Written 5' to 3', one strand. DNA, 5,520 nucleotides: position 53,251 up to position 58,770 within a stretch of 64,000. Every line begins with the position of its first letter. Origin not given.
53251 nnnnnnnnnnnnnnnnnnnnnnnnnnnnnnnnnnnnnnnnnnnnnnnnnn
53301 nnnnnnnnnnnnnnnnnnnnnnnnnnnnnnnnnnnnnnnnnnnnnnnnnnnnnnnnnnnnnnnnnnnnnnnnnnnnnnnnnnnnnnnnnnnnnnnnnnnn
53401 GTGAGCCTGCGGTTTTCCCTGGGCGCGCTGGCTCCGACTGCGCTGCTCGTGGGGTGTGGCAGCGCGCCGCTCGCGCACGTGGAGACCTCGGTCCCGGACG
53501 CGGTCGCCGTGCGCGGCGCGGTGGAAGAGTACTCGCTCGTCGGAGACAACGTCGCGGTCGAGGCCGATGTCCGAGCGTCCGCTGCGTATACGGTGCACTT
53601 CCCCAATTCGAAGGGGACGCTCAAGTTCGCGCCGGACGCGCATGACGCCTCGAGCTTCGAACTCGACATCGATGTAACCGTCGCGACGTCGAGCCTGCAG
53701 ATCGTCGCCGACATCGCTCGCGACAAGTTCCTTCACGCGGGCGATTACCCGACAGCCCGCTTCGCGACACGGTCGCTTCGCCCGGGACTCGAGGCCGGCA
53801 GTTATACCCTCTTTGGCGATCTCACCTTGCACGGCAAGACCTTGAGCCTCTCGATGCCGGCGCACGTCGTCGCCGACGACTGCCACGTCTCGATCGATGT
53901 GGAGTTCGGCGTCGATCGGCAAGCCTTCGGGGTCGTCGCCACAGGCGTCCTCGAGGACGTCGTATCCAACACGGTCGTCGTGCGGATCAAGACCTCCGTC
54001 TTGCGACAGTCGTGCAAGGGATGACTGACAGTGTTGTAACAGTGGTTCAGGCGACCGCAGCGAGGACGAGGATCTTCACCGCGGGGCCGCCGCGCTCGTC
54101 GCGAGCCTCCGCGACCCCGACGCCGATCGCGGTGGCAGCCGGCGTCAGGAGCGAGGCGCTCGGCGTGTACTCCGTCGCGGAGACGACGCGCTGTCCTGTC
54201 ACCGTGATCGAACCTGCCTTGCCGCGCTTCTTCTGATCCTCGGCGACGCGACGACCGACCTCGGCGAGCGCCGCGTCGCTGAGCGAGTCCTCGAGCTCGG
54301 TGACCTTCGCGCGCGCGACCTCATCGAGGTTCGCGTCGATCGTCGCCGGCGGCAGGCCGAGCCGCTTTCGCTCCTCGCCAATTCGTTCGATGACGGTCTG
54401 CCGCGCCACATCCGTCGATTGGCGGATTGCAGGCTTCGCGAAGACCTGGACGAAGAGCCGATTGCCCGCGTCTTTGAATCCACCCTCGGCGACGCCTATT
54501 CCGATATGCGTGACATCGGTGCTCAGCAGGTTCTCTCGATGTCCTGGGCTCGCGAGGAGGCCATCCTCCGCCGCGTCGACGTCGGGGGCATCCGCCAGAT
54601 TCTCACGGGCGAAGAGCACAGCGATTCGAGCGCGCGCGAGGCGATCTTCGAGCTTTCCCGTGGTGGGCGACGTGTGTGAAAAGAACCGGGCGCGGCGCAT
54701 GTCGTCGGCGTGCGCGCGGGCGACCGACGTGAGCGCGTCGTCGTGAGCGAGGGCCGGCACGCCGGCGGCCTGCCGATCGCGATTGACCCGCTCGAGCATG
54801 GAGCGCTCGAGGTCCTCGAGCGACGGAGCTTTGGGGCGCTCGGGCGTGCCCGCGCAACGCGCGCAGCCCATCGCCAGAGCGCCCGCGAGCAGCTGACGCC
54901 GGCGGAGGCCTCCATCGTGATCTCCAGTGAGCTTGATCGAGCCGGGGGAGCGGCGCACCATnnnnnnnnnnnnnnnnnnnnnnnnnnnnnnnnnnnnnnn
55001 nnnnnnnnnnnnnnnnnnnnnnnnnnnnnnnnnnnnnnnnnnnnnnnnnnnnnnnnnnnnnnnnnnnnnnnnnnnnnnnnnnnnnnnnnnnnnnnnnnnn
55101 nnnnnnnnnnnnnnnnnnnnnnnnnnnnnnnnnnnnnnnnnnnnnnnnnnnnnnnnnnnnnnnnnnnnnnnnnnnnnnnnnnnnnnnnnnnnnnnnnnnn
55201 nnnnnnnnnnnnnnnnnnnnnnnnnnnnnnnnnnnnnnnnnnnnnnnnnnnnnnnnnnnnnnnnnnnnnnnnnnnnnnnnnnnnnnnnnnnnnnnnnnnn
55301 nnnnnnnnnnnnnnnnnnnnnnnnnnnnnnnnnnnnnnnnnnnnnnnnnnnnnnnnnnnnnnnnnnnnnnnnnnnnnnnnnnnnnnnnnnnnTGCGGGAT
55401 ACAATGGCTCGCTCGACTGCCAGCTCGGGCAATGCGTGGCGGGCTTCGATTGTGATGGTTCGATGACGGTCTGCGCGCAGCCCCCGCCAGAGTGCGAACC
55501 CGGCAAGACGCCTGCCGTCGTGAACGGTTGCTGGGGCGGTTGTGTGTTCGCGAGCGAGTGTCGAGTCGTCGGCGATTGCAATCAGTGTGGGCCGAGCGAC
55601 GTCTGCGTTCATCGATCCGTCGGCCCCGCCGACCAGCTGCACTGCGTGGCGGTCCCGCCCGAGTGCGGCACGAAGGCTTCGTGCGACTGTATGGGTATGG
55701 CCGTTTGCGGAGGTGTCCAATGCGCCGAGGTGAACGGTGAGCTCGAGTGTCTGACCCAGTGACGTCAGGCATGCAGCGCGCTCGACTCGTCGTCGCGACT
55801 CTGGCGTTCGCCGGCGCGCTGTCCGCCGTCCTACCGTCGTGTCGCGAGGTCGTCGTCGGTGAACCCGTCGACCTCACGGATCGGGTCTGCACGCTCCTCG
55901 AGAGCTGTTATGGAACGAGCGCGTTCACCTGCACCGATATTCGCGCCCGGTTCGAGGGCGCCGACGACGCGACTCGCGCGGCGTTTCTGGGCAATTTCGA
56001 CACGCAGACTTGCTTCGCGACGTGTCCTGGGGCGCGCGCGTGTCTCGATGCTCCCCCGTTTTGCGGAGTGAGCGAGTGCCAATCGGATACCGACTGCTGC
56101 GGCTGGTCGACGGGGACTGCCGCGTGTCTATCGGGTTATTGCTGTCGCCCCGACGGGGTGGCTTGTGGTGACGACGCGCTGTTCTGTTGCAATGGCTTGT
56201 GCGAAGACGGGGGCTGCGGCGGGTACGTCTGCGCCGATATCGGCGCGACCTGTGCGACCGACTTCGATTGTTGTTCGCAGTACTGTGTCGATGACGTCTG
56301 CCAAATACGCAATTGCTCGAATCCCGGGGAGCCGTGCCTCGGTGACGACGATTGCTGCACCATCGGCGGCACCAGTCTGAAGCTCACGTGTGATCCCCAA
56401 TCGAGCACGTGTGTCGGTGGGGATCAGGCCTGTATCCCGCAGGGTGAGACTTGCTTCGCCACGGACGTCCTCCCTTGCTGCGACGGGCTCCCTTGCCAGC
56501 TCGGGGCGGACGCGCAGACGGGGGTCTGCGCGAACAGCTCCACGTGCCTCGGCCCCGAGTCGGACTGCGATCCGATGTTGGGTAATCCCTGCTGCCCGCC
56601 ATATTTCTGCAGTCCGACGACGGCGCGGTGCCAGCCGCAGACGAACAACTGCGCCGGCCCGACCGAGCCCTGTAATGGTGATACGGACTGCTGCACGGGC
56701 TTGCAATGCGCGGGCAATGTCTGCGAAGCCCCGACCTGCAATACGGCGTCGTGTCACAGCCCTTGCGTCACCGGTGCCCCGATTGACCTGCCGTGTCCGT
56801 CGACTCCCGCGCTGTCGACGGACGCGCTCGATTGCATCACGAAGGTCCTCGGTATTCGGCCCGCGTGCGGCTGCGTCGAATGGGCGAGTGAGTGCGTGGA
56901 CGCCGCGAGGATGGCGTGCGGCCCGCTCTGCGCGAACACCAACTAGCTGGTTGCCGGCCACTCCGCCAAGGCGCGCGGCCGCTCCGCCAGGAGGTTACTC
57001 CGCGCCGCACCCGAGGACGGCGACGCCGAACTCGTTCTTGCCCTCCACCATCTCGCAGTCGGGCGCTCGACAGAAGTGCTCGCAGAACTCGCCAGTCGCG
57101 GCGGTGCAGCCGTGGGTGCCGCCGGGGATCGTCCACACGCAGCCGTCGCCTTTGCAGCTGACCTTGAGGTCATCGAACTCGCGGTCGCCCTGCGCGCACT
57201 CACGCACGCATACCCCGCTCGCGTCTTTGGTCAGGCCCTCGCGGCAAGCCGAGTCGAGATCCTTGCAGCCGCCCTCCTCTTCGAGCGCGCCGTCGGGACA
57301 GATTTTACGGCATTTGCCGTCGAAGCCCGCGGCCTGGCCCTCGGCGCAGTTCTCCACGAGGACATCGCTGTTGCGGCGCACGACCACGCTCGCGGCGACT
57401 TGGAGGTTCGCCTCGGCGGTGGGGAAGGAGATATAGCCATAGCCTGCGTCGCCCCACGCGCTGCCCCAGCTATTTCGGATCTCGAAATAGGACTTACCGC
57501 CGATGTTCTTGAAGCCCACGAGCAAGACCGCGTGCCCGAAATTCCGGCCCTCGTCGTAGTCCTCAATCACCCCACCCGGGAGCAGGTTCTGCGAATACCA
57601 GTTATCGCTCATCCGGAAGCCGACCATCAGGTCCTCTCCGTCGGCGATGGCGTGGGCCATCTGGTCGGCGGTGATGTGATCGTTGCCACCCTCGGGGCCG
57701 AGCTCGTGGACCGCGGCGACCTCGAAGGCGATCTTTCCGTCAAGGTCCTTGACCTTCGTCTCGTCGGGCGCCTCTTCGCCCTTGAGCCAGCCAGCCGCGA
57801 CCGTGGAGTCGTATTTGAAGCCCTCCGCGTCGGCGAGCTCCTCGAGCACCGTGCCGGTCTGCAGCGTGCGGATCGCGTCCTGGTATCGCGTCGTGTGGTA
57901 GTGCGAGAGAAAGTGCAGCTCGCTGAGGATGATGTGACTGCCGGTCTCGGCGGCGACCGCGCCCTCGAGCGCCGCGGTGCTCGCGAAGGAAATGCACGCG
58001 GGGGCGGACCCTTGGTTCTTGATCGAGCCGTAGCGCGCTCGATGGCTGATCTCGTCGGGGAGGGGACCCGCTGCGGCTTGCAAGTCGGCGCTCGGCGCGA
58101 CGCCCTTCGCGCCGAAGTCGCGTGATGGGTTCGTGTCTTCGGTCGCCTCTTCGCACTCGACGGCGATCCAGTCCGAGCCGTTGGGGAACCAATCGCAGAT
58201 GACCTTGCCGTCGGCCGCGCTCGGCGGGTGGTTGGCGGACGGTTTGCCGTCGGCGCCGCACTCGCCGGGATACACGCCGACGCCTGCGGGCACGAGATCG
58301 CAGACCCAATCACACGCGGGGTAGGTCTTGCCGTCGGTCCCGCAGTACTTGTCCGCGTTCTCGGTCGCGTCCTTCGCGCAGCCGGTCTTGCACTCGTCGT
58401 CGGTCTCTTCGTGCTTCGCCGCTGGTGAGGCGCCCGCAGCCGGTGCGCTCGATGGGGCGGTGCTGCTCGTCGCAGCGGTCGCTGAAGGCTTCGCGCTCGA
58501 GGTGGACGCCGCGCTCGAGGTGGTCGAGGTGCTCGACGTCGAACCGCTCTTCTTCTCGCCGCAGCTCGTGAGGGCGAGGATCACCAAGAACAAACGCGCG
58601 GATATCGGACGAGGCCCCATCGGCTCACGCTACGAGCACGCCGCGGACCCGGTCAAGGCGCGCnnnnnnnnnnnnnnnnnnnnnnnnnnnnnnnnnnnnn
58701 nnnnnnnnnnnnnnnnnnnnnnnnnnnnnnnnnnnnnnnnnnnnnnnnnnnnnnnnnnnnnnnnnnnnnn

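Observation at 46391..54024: Complete hpf-ptsN-hprK-rapZ-HPr-EI cluster extended by a beta-propeller lipoprotein and a YceI-like gene through serial 4-nt start/stop overlaps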

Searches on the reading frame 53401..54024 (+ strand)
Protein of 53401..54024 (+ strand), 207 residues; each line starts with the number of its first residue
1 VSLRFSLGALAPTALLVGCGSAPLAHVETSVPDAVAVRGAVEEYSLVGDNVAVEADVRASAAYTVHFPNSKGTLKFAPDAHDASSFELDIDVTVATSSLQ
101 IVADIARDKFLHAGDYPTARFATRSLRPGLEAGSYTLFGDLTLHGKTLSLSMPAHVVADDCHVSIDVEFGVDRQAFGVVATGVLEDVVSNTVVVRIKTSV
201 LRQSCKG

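Call 11: search_protein_families(library=pfam, proteins=[window:53401-54024:+], max_evalue=0.01)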
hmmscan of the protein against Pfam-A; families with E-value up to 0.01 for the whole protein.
window:53401-54024:+ (207 aa): 1 family
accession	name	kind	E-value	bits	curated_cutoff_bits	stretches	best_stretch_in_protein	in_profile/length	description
PF04264.18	YceI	-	1.3e-18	68.3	23.7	1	55-198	12-148/150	YceI-like domain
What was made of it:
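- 53401..54024 (+): YceI-family lipoprotein (207 aa, lipobox LLVGC, Cys19). It is the conserved terminal gene of the operon in this clade. PF04264 at 1.3e-18 (call 11).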

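Call 12: search_protein_families(library=ncbifam, proteins=[window:53401-54024:+], max_evalue=0.01)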
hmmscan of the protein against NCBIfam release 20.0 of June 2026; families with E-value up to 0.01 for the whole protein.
window:53401-54024:+ (207 aa): 1 family
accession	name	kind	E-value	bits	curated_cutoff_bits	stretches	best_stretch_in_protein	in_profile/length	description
NF002994.0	PRK03757.1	equivalog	4.7e-07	29.8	232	1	67-159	52-144/191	YceI family protein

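Call 34: find_related_loci(query=A2, collection=metagenome_contigs, flank=8000)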
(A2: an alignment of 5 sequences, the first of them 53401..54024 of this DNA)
Query A2 (207 aa) in metagenome_contigs; peptide patterns used: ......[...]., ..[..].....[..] (x = any residue, [..] = any of these).
267 stretches matched a pattern; 2 encode a relative of the query (tblastn E <= 1e-3); 2 distinct loci.
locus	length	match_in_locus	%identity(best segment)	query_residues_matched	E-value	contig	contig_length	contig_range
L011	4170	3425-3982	48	16-202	1e-53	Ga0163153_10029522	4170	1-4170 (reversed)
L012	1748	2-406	45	69-204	3e-34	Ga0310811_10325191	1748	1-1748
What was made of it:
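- Tried and rejected: The metagenome scan with the YceI profile added only two loci (call 34).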

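Call 36: find_homologous_proteins(query=A2, max_evalue=0.00001)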
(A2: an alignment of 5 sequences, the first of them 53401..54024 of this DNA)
Query A2 (5 sequences) (207 aa, profile of the alignment): 30 proteins with E <= 0.00001 among 8000 candidates.
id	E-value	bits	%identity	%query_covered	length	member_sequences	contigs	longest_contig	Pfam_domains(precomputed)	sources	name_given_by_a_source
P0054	3.5e-105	369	44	87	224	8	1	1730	PF04264.19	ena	-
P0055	1.8e-102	360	46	88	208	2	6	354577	PF04264.19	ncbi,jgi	jgi:polyisoprenoid-binding protein YceI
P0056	9.1e-100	351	52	85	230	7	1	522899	PF04264.19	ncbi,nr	ncbi:MAG: YceI family protein [Polyangiaceae bacterium]|nr:YceI family protein [Polyangiaceae bacter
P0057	7.3e-96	338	100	100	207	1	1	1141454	PF04264.19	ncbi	ncbi:MAG: YceI family protein [Polyangiaceae bacterium]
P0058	1.5e-89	317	51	90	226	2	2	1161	PF04264.19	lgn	-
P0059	3.1e-75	271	48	88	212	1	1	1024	PF04264.19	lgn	-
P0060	2.0e-74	268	44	90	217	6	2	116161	PF04264.19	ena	-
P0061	5.9e-73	263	51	87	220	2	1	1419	PF04264.19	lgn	-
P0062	1.0e-72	262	41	93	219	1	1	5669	PF04264.19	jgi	jgi:polyisoprenoid-binding protein YceI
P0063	1.7e-72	262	41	93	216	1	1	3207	PF04264.19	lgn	-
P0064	2.0e-72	261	42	90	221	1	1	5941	PF04264.19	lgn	-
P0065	2.3e-72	261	43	89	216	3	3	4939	PF04264.19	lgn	-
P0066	5.2e-72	260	45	90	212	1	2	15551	PF04264.19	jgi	jgi:polyisoprenoid-binding protein YceI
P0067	4.1e-71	257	43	89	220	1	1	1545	PF04264.19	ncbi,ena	-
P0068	1.1e-69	252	45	89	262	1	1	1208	PF04264.19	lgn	-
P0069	7.3e-69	250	42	97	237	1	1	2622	PF04264.19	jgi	jgi:polyisoprenoid-binding protein YceI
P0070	1.7e-67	245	45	91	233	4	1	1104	PF04264.19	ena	-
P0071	9.3e-67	243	46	85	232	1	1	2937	PF04264.19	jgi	jgi:polyisoprenoid-binding protein YceI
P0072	3.1e-66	241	47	95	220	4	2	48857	PF04264.19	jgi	-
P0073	1.3e-64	236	43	92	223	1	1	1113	PF04264.19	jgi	jgi:polyisoprenoid-binding protein YceI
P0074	4.4e-51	192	45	72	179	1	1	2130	PF04264.19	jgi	jgi:polyisoprenoid-binding protein YceI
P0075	3.6e-19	87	26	94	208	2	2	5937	PF04264.19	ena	-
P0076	1.8e-17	82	31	55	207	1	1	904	PF04264.19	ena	-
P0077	8.8e-15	73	29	59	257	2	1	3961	PF04264.19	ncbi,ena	-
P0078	1.4e-14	72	28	53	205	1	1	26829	PF04264.19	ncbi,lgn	-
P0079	5.6e-8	51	28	69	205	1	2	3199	PF04264.19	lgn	-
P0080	3.9e-7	48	23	56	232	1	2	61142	PF04264.19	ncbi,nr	ncbi:MAG: YceI family protein [Blastocatellia bacterium]|nr:YceI family protein [Blastocatellia bact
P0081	1.2e-6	46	28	41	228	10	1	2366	PF04264.19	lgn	-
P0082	3.8e-6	45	41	30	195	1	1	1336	PF04264.19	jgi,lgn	jgi:polyisoprenoid-binding protein YceI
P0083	5.6e-6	44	27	62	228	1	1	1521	PF04264.19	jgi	jgi:polyisoprenoid-binding protein YceI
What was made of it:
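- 53401..54024 (+): It forms a tight subfamily of about 21 proteins (call 36).
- The YceI subfamily is narrow and sharply bounded: scores of at least 192 bits, then a drop to 87 bits (call 36).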

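Call 37: find_encoding_contigs(protein=P0060, flank=9000, max_places=2)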
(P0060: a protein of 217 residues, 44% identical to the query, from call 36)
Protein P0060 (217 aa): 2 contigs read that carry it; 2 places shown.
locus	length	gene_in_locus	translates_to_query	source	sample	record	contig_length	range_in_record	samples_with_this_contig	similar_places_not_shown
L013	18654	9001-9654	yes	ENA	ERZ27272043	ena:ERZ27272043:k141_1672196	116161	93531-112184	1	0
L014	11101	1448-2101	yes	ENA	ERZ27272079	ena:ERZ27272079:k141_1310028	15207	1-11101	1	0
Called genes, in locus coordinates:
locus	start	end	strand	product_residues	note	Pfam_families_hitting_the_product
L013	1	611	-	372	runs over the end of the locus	-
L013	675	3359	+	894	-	PF13191:AAA_16, PF13428:TPR_14 (faint), PF13176:TPR_7 (faint), PF13432:TPR_16 (faint), PF17874:TPR_MalT (weak), PF13424:TPR_12, PF17874:TPR_MalT (weak), PF13424:TPR_12, +9 more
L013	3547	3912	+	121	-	PF02482:Ribosomal_S30AE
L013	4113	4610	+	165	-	PF00359:PTS_EIIA_2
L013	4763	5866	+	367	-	PF02603:Hpr_kinase_N, PF07475:Hpr_kinase_C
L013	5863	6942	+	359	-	PF03668:RapZ-like_N, PF22740:PapZ_C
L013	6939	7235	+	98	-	PF00381:PTS-HPr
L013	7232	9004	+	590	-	PF05524:PEP-utilisers_N, PF00391:PEP-utilizers, PF02896:PEP-utilizers_C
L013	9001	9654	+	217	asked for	PF04264:YceI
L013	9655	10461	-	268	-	-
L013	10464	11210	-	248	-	PF01909:NTP_transf_2 (weak)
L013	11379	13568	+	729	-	PF00149:Metallophos (weak), PF02872:5_nucleotid_C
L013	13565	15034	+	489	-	-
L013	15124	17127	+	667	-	-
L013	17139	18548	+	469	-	PF00067:p450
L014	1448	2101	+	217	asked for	PF04264:YceI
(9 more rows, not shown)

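Call 38: find_encoding_contigs(protein=P0072, flank=9000, max_places=2)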
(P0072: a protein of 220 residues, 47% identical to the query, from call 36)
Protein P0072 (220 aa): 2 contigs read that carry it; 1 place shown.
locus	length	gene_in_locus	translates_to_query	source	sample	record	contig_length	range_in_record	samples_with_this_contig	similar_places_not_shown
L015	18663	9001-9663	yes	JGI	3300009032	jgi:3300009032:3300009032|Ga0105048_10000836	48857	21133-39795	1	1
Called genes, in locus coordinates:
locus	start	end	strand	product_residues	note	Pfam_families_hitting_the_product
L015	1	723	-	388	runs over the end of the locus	-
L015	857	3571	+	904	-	PF13191:AAA_16, PF13176:TPR_7 (faint), PF24885:TPR_NPHP3 (faint), PF13424:TPR_12, PF17874:TPR_MalT (weak), PF13424:TPR_12, PF13374:TPR_10 (weak), PF13424:TPR_12, +8 more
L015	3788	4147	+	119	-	PF02482:Ribosomal_S30AE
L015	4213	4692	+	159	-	PF00359:PTS_EIIA_2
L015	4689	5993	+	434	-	PF02603:Hpr_kinase_N, PF07475:Hpr_kinase_C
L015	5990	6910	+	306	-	PF03668:RapZ-like_N, PF22740:PapZ_C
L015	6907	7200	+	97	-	PF00381:PTS-HPr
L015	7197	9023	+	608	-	PF05524:PEP-utilisers_N, PF00391:PEP-utilizers, PF02896:PEP-utilizers_C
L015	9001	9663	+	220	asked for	PF04264:YceI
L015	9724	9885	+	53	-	PF00471:Ribosomal_L33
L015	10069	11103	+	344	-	PF00022:Actin, PF06723:MreB_Mbl, PF00012:HSP70, PF11104:PilM_2 (faint), PF14450:FtsA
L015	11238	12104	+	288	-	PF04085:MreC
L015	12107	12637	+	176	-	PF04093:MreD (weak)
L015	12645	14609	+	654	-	PF03717:PBP_dimer, PF00905:Transpeptidase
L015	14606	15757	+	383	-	PF01098:FTSW_RODA_SPOVE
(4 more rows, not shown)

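Call 39: find_encoding_contigs(protein=P0066, flank=9000, max_places=2)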
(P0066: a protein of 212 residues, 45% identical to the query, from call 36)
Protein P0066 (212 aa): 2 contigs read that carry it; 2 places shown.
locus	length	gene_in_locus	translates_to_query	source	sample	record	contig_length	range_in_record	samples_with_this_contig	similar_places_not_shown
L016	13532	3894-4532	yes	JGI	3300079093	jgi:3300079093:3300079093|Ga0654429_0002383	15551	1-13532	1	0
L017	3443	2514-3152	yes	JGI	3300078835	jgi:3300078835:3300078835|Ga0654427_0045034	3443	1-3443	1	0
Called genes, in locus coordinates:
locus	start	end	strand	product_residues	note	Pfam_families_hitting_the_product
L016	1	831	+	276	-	?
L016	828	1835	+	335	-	PF03668:RapZ-like_N, PF22740:PapZ_C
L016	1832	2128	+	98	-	PF00381:PTS-HPr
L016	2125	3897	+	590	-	PF05524:PEP-utilisers_N, PF00391:PEP-utilizers, PF02896:PEP-utilizers_C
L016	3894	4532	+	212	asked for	PF04264:YceI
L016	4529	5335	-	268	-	-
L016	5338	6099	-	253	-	PF01909:NTP_transf_2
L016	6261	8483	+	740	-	PF02872:5_nucleotid_C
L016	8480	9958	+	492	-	-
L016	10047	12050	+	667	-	-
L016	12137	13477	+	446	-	PF00067:p450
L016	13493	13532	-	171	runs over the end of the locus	-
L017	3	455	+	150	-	?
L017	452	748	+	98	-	PF00381:PTS-HPr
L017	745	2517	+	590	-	PF05524:PEP-utilisers_N, PF00391:PEP-utilizers, PF02896:PEP-utilizers_C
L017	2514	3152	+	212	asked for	PF04264:YceI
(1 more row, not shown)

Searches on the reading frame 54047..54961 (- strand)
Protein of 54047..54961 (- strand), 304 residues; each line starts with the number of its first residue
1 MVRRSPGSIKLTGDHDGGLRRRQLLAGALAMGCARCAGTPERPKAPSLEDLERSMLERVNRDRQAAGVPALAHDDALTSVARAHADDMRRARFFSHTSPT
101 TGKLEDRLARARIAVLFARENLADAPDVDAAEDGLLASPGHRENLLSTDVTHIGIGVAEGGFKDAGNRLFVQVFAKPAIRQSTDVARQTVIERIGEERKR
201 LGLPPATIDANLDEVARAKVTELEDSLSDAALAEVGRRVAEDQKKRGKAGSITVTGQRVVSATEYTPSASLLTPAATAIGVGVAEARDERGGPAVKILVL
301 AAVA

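Call 11: search_protein_families(library=pfam, proteins=[window:54047-54961:-], max_evalue=0.01)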
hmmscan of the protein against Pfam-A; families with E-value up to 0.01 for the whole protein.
window:54047-54961:- (304 aa): 1 family
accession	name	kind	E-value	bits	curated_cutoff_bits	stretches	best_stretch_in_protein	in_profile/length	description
PF00188.32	CAP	-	4.5e-24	86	21.1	2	56-174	1-117/117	Cysteine-rich secretory protein family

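Call 12: search_protein_families(library=ncbifam, proteins=[window:54047-54961:-], max_evalue=0.01)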
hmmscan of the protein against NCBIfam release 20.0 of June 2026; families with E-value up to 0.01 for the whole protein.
window:54047-54961:- (304 aa): 2 families
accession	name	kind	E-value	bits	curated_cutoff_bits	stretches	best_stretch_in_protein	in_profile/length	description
TIGR02909.1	spore_YkwD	subfamily_domain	6.7e-33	113.3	171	1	50-175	3-126/127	uncharacterized protein, YkwD family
NF052539.1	DivAsocLipDalA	equivalog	7.1e-07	29.2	200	1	49-155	45-152/169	divisome-associated lipoprotein DalA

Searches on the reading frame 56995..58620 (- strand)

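Call 32: search_protein_families(library=pfam, proteins=[window:56995-58620:-], max_evalue=0.0001)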
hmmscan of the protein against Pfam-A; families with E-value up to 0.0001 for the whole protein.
window:56995-58620:- (541 aa): 1 family
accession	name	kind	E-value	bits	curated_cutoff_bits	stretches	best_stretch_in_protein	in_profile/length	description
PF00112.29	Peptidase_C1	-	9.8e-18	65.5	20.7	1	189-401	3-206/220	Papain family cysteine protease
